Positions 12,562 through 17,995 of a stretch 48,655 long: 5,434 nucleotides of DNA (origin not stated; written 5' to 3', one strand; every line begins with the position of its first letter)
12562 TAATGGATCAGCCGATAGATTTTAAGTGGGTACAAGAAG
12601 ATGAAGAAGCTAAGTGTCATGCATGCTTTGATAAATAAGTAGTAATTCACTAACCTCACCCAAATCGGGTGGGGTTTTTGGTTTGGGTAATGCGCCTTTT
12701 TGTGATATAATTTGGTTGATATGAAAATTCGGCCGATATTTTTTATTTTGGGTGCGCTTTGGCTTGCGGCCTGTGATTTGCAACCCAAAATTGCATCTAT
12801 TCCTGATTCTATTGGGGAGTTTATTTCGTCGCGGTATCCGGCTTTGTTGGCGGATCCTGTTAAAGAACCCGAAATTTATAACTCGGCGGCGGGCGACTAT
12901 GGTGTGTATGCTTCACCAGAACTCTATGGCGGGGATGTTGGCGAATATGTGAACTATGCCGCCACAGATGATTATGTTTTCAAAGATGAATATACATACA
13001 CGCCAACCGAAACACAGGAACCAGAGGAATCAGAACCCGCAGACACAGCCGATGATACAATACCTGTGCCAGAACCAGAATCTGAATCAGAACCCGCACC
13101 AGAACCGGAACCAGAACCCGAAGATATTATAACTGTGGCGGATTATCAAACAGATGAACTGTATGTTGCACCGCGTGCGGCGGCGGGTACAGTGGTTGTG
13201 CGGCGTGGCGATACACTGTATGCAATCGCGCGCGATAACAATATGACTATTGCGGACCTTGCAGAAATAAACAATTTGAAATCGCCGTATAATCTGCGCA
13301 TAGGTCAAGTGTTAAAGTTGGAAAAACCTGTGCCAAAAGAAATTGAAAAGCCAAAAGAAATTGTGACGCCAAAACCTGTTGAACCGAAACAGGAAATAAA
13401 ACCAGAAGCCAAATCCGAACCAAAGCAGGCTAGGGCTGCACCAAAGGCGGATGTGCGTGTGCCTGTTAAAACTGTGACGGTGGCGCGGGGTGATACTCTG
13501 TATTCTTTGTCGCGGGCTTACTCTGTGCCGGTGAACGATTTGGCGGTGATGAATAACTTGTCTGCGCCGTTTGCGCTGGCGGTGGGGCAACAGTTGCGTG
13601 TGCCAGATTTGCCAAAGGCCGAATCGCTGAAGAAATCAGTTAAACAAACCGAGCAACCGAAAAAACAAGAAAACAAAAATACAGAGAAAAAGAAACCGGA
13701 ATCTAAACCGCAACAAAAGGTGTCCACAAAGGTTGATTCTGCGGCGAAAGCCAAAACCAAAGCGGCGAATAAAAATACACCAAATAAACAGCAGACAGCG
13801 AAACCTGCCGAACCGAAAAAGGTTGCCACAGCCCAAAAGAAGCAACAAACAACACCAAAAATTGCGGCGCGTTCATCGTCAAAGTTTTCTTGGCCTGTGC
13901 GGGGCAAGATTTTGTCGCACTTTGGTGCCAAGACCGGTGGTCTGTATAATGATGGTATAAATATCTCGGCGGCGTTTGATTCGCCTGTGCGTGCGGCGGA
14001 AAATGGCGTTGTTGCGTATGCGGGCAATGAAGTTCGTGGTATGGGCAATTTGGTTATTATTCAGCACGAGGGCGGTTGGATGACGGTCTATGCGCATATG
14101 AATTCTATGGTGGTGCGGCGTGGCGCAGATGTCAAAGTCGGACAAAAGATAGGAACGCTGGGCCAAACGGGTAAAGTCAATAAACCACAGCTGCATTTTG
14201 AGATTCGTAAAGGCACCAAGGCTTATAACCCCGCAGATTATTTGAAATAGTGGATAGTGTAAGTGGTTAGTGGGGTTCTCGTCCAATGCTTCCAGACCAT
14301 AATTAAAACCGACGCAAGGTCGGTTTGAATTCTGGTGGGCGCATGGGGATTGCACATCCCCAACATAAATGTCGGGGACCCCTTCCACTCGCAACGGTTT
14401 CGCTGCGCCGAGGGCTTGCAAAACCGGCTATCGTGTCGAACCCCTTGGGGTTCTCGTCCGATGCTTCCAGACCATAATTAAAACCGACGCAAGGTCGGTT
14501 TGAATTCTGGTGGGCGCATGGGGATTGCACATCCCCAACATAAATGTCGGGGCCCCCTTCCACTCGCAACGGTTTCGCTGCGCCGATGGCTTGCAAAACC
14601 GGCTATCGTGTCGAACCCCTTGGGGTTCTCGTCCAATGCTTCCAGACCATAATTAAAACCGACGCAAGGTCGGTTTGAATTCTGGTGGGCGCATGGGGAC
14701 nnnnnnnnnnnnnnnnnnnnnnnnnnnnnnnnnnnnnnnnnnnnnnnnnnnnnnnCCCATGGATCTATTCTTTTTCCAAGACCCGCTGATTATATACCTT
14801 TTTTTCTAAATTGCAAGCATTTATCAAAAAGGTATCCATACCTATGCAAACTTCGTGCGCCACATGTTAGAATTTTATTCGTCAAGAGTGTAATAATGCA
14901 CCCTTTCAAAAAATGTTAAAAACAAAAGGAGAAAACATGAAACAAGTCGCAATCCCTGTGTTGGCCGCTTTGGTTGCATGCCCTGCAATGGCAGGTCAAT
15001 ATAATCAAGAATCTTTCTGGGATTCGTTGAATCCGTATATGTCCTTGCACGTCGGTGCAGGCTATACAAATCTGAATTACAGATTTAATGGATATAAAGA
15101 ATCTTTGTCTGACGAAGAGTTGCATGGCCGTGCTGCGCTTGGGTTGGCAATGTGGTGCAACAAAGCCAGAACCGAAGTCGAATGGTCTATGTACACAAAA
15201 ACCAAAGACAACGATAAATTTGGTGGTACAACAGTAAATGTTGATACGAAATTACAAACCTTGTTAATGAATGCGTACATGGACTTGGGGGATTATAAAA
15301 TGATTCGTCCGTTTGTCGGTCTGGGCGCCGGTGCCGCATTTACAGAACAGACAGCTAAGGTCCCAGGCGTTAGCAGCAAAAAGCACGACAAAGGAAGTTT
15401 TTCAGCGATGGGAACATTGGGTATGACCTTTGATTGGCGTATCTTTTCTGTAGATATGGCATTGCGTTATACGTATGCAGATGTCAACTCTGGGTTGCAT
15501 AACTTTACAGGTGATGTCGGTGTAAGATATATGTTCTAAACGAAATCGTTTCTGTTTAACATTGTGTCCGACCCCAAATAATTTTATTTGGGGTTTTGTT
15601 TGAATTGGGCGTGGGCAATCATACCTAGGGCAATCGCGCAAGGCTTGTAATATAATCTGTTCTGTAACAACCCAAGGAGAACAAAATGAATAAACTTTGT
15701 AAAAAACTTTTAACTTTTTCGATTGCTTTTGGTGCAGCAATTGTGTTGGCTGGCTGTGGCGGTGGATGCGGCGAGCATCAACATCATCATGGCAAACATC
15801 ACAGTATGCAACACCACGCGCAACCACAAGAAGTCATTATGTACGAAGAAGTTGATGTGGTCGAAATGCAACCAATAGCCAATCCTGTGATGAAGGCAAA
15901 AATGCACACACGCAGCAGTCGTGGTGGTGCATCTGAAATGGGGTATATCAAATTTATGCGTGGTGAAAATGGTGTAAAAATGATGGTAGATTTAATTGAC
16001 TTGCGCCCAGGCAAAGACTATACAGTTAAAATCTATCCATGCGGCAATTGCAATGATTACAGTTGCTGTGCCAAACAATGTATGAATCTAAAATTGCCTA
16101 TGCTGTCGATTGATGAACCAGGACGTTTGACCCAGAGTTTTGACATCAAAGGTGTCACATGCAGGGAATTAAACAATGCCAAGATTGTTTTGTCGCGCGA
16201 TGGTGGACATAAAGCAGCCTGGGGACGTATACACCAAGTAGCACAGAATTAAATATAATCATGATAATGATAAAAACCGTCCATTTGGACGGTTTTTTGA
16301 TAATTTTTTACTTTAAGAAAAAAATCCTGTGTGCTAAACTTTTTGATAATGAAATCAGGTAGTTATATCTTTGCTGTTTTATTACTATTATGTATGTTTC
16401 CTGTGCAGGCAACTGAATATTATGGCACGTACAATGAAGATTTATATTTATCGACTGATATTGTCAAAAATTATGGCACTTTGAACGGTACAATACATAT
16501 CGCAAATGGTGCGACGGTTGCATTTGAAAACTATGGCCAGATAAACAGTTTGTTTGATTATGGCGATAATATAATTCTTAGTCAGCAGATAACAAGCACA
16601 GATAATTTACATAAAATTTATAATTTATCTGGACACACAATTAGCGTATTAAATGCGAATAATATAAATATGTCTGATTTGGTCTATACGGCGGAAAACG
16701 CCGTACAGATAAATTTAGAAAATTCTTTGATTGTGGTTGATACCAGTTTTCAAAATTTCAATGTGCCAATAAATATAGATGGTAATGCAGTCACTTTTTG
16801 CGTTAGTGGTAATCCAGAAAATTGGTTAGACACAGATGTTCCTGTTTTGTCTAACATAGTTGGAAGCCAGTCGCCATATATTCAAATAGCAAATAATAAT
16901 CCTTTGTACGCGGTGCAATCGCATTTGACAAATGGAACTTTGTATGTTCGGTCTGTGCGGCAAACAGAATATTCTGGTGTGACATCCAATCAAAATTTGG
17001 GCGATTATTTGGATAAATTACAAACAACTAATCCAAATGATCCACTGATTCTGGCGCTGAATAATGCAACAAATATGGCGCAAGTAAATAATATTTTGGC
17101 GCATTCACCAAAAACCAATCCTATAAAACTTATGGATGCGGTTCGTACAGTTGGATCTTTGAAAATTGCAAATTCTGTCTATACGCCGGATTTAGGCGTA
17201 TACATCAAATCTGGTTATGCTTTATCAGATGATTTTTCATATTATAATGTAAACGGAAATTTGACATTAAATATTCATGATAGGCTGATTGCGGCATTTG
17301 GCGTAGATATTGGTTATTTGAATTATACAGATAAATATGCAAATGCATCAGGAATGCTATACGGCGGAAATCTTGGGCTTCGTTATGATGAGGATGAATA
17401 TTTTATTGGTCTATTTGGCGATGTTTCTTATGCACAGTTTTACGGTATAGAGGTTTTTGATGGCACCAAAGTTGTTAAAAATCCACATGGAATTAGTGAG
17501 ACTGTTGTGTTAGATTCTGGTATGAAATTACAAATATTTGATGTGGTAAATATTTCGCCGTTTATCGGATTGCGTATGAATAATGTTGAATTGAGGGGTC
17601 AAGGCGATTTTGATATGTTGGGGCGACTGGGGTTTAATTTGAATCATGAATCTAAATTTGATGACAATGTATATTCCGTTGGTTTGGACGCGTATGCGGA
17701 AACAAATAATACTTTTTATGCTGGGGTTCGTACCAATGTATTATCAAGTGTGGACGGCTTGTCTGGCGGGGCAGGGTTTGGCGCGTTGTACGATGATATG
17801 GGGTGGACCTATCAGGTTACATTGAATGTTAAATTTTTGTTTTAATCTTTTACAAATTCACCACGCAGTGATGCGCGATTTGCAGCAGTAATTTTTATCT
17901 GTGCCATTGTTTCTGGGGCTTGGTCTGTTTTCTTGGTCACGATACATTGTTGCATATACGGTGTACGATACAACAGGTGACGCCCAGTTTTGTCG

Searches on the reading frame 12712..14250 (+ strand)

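Call 96: search_protein_families(library=pfam, proteins=[window:12712-14250:+], max_evalue=0.001)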
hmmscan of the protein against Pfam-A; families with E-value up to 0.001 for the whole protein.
window:12712-14250:+ (512 aa): 4 families
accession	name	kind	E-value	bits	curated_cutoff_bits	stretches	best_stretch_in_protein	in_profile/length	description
PF01476.26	LysM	-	9e-30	102.8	20.9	2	162-203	2-42/43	LysM domain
PF01551.29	Peptidase_M23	-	9.3e-30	103.1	28.7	1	413-507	3-96/96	Peptidase family M23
PF04225.17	LysM_OapA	-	9.4e-06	26.1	22.3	0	161-203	5-51/85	Opacity-associated protein A LysM-like domain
PF05887.16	Trypan_PARP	-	0.00066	20.1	100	1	97-138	70-111/134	Procyclic acidic repetitive protein (PARP)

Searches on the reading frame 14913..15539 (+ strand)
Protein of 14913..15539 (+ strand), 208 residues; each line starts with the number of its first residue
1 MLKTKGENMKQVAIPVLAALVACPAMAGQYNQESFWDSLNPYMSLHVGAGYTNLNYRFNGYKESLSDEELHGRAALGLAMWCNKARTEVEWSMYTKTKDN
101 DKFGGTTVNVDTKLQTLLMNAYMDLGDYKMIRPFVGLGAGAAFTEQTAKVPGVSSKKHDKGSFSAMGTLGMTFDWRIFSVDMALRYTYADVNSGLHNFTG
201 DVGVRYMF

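Call 96: search_protein_families(library=pfam, proteins=[window:14913-15539:+], max_evalue=0.001)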
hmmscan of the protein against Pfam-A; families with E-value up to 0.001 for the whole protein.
window:14913-15539:+ (208 aa): 1 family
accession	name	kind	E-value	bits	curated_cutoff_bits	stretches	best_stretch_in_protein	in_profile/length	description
PF13505.12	OMP_b-brl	-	8.1e-09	36.3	28.7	1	17-208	3-175/175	Outer membrane protein beta-barrel domain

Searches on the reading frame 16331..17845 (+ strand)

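Call 96: search_protein_families(library=pfam, proteins=[window:16331-17845:+], max_evalue=0.001)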
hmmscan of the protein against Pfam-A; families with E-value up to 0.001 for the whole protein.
window:16331-17845:+ (504 aa): 1 family
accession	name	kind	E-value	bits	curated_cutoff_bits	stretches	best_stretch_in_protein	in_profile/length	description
PF19413.5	YaiO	-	0.0005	20.6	23.9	0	416-466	20-69/173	YaiO membrane beta barrel domain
